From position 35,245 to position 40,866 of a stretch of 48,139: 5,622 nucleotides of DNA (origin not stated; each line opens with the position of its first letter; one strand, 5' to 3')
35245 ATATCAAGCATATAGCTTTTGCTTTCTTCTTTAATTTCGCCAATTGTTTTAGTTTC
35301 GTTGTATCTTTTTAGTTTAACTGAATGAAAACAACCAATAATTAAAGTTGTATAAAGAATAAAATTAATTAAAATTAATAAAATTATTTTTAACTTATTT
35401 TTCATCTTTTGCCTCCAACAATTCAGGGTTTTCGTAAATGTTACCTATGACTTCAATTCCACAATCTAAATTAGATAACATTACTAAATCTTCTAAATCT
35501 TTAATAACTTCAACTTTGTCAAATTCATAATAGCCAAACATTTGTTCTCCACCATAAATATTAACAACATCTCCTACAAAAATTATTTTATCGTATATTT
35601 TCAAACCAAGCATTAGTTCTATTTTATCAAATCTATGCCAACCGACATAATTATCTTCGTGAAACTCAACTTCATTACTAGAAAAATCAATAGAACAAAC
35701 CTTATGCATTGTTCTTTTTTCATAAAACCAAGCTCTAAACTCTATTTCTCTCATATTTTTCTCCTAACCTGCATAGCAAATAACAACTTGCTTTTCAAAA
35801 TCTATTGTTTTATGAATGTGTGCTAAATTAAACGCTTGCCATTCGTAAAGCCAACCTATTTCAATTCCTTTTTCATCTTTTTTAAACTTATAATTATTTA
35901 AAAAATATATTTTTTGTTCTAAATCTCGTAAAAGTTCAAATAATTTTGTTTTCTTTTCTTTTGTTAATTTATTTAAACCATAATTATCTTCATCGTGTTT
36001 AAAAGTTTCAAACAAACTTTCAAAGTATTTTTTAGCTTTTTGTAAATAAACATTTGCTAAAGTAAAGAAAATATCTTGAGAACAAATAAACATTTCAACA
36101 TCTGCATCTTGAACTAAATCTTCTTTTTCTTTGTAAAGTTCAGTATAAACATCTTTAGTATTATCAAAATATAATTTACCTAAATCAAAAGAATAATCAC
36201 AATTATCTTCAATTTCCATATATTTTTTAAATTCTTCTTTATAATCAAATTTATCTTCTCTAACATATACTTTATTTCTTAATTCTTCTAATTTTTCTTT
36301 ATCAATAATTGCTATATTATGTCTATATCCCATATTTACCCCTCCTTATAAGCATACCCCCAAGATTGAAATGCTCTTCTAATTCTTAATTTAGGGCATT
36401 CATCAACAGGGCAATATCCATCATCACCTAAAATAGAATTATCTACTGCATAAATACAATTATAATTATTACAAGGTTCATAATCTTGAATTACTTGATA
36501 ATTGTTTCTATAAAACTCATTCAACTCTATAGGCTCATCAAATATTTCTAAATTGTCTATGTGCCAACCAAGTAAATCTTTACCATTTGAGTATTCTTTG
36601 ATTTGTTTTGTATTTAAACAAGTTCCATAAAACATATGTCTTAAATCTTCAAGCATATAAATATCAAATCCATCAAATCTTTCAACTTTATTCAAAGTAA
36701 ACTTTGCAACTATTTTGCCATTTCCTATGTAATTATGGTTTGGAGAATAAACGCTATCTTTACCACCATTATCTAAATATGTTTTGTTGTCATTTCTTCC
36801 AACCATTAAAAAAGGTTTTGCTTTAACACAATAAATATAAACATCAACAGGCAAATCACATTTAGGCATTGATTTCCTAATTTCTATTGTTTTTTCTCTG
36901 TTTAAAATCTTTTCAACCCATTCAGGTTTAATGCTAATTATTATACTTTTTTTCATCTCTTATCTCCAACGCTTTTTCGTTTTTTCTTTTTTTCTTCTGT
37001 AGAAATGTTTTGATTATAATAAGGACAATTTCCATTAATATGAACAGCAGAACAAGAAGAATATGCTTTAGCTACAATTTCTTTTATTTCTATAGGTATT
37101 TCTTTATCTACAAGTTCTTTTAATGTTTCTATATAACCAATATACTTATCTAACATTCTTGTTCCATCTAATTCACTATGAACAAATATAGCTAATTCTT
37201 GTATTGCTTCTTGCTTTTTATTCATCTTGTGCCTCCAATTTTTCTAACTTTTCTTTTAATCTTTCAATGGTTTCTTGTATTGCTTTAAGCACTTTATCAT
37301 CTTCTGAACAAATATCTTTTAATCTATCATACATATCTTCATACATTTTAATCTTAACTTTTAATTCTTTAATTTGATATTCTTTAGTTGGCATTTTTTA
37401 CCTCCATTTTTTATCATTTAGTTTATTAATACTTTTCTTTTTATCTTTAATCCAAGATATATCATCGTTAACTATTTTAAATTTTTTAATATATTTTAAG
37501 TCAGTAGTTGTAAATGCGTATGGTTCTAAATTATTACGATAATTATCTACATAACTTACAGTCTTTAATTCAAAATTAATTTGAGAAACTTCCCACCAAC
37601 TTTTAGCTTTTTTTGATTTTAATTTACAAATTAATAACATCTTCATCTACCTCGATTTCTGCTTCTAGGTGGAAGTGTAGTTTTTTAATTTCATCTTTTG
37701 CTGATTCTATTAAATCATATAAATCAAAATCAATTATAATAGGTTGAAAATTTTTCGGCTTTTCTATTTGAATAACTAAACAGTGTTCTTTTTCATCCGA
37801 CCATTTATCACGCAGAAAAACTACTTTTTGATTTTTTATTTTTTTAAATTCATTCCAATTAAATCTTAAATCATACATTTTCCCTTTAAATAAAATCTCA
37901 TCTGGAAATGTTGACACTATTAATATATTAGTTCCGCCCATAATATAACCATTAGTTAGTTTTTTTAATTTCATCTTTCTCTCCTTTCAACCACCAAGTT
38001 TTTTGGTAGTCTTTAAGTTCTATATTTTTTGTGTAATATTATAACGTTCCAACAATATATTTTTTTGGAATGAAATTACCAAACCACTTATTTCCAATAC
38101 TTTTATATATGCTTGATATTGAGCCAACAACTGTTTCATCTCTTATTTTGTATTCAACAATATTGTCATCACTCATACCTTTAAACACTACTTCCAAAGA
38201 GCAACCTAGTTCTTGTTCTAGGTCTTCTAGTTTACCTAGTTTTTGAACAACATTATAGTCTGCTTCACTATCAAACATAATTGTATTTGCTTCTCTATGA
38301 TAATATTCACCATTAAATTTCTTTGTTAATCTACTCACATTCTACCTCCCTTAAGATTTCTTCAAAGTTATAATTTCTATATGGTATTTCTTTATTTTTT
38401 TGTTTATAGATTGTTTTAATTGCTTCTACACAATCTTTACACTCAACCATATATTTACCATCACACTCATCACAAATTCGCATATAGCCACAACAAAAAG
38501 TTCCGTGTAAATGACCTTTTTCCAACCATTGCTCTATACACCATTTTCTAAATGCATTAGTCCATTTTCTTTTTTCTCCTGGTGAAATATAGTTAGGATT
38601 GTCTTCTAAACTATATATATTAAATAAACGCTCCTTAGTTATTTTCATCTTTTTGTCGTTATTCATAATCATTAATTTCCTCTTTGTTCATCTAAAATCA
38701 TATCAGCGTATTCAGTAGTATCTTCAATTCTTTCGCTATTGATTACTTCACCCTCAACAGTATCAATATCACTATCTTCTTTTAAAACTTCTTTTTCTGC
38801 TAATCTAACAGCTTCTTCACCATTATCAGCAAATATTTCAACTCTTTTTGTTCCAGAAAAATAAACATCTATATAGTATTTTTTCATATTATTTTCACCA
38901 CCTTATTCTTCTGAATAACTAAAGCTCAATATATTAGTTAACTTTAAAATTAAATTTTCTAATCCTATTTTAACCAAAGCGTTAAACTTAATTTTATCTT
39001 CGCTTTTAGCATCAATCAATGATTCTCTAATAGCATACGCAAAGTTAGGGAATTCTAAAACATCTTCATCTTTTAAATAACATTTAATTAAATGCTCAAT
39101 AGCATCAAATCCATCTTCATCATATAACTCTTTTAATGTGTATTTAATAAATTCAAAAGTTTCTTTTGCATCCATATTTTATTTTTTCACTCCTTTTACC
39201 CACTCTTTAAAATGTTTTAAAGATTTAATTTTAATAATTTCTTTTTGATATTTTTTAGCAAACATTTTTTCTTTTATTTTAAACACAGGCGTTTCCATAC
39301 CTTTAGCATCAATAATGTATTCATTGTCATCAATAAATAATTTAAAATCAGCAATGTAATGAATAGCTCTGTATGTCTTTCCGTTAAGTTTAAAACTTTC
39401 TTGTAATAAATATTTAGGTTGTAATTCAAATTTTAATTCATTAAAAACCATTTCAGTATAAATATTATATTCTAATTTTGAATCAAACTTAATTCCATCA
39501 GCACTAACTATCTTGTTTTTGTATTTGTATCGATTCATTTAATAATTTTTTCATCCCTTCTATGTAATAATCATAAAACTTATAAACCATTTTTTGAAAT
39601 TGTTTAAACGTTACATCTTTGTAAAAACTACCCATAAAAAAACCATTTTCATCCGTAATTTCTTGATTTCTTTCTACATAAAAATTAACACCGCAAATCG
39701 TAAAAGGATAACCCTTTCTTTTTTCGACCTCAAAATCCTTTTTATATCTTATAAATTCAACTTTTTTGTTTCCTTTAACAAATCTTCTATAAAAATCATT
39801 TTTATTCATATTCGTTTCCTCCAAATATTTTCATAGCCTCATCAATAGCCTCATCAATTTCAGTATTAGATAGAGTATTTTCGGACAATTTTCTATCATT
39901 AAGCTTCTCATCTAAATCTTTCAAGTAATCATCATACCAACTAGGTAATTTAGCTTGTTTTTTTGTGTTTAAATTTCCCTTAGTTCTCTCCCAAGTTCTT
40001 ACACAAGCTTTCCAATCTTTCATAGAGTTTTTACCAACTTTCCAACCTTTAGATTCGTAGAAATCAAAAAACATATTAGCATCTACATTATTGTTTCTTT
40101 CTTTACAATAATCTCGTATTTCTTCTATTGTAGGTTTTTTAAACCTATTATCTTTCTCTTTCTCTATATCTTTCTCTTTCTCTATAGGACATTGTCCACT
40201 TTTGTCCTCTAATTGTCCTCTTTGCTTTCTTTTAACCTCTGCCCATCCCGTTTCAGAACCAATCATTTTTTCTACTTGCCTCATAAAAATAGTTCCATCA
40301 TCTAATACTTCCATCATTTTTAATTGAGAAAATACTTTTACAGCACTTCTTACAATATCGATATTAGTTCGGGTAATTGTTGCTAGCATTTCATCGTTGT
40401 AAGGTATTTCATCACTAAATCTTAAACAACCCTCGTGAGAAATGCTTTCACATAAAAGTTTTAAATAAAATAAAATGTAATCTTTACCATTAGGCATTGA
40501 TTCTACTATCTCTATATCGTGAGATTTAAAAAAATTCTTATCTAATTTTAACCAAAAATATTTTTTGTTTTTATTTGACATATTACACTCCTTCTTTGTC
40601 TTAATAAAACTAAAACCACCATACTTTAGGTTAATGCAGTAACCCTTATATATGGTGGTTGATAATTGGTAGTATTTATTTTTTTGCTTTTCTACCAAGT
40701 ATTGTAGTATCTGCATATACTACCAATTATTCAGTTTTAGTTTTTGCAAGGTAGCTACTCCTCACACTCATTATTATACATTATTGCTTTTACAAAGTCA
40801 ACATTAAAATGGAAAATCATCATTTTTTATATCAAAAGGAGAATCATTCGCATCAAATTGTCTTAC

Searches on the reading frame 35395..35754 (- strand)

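Call 68: search_protein_families(library=pfam, proteins=[window:35395-35754:-], max_evalue=0.01)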
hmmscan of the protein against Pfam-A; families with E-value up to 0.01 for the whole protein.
window:35395-35754:- (119 aa): 1 family
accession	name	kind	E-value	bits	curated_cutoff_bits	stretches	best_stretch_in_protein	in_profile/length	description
PF09643.15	YopX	-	2.4e-07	31.3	22.4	1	5-114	1-128/128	YopX protein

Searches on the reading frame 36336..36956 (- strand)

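Call 29: search_protein_families(library=phrogs, proteins=[window:36336-36956:-], max_evalue=0.001)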
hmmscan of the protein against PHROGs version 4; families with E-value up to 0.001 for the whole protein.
window:36336-36956:- (206 aa): 2 families
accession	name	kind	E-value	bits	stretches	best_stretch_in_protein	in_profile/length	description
phrog_3136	-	unknown function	2.3e-24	87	1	2-163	2-126/134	-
phrog_11553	-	unknown function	7.6e-05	23.1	0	3-44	136-178/278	-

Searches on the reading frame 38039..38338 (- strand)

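Call 69: search_protein_families(library=pfam, proteins=[window:38039-38338:-], max_evalue=0.01)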
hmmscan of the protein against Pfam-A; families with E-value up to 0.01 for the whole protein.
window:38039-38338:- (99 aa): 1 family
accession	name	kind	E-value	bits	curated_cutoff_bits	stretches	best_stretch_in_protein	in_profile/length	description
PF23967.1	DUF7295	-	0.00077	20.2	27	1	1-84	1-83/121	Family of unknown function (DUF7295)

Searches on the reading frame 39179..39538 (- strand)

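Call 68: search_protein_families(library=pfam, proteins=[window:39179-39538:-], max_evalue=0.01)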
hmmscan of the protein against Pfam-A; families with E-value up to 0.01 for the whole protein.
window:39179-39538:- (119 aa): 1 family
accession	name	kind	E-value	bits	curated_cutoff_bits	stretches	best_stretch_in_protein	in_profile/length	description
PF06356.17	DUF1064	-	1.4e-26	93.6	24.7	1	3-108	1-114/117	Protein of unknown function (DUF1064)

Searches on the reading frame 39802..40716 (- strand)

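Call 19: search_protein_families(library=phrogs, proteins=[window:39802-40716:-], max_evalue=0.001)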
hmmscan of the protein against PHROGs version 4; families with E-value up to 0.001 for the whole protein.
window:39802-40716:- (304 aa): 8 families
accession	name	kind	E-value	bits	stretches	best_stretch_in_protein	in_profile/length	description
phrog_5968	-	DNA, RNA and nucleotide metabolism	3.8e-47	161.9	1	47-222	4-183/273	replisome organizer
phrog_4880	-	DNA, RNA and nucleotide metabolism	8.9e-35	121.5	1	50-264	1-212/304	replisome organizer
phrog_1163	-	unknown function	1.5e-31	111.1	1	51-239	2-200/273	-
phrog_15768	-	unknown function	2.8e-27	97.2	1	165-256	102-194/228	-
phrog_10469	-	DNA, RNA and nucleotide metabolism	1.8e-25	90.9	1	50-221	4-174/305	DnaD-like helicase loader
phrog_11769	-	unknown function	5.2e-19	69.4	1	55-163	9-118/431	-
phrog_186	-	DNA, RNA and nucleotide metabolism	1.1e-16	62.4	1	40-228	7-186/308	DnaD-like helicase loader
phrog_28809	-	unknown function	1.1e-07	32.7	1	172-250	110-188/211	-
